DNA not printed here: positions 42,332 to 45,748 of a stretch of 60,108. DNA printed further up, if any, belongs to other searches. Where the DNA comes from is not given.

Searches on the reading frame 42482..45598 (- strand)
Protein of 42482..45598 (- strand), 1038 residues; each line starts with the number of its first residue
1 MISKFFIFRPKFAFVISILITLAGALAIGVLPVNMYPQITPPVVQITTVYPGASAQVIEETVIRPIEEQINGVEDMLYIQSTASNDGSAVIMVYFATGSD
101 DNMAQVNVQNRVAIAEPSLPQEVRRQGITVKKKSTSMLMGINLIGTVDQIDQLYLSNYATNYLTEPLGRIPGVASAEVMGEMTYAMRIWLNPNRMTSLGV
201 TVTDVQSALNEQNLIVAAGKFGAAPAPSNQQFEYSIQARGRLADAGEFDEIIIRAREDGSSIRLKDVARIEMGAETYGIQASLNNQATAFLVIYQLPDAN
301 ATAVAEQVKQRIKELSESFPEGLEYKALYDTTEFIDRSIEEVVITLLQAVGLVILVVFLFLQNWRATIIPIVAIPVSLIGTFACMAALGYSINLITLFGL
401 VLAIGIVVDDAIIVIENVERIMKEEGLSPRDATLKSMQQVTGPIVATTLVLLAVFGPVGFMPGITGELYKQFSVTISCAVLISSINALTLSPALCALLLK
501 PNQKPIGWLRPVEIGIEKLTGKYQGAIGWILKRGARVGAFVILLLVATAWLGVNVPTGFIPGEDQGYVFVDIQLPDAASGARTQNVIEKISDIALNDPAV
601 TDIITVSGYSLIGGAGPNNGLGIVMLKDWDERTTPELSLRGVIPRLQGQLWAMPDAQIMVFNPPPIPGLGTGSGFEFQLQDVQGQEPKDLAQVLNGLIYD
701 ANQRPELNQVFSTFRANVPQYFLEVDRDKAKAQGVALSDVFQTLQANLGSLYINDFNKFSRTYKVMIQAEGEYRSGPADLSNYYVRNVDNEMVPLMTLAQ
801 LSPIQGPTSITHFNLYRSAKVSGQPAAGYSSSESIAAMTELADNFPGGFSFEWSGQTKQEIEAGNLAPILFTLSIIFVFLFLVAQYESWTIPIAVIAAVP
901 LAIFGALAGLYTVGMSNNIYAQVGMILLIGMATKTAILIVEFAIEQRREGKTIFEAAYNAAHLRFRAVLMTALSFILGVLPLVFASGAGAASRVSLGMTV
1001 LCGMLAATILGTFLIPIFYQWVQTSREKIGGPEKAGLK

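Call 43: search_protein_families(library=ncbifam, proteins=[window:42482-45598:-], max_evalue=1e-10)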
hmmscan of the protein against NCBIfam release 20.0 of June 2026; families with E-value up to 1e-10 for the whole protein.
window:42482-45598:- (1038 aa): 15 families
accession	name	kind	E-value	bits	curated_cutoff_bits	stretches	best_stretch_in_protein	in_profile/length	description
NF000282.2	RND_permease_1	subfamily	0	1359.4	1250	1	3-1023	1-1028/1029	multidrug efflux RND transporter permease subunit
TIGR00915.1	2A0602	subfamily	0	1214.8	940.35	1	3-1024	2-1030/1050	efflux RND transporter permease subunit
NF000037.1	RND_perm_OqxB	exception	1.1e-285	950.5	2200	1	2-1021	3-1033/1050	multidrug efflux RND transporter permease subunit OqxB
NF007842.1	PRK10555.1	equivalog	2.8e-282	939.2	1854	1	3-1023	2-1027/1036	multidrug efflux RND transporter permease AcrD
NF007131.0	PRK09577.1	equivalog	5.3e-282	938.2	1768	1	3-1022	2-1022/1045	multidrug efflux RND transporter permease subunit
NF033617.1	RND_permease_2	subfamily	1.5e-275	917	1250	1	3-1023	1-1008/1009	multidrug efflux RND transporter permease subunit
NF011706.2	PRK15127.1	equivalog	1.2e-273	910.7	2150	1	4-1023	3-1030/1049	multidrug efflux RND transporter permease subunit AcrB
NF007133.0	PRK09579.1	equivalog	4.5e-206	686.6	1763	1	3-1024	4-1004/1017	multidrug efflux RND transporter permease subunit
NF007905.0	PRK10614.1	equivalog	3.1e-158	528.4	1774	1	5-1028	6-1014/1025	multidrug efflux RND transporter permease subunit MdtC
NF007798.0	PRK10503.1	equivalog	2.3e-154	515.5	1584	1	3-1020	13-1020/1040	MdtB/MuxB family multidrug efflux RND transporter permease subunit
TIGR00914.1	2A0601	subfamily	4.6e-111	372.3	701.45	1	14-1028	17-1041/1051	CusA/CzcA family heavy metal efflux RND transporter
TIGR00916.1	2A0604s01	subfamily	1.3e-14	54.4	148.6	0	337-485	85-228/231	SecD/SecF family protein translocase subunit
TIGR00921.1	2A067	subfamily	2.9e-14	52.1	351.9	0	338-523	189-374/733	hydrophobe/amphiphile efflux-3 (HAE3) family transporter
NF009580.0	PRK13023.1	equivalog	2.9e-11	42.3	1153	0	872-1028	302-454/775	protein translocase subunit SecDF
TIGR00833.1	actII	subfamily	4.5e-11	41.8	874.7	0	327-497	163-331/910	MMPL family RND transporter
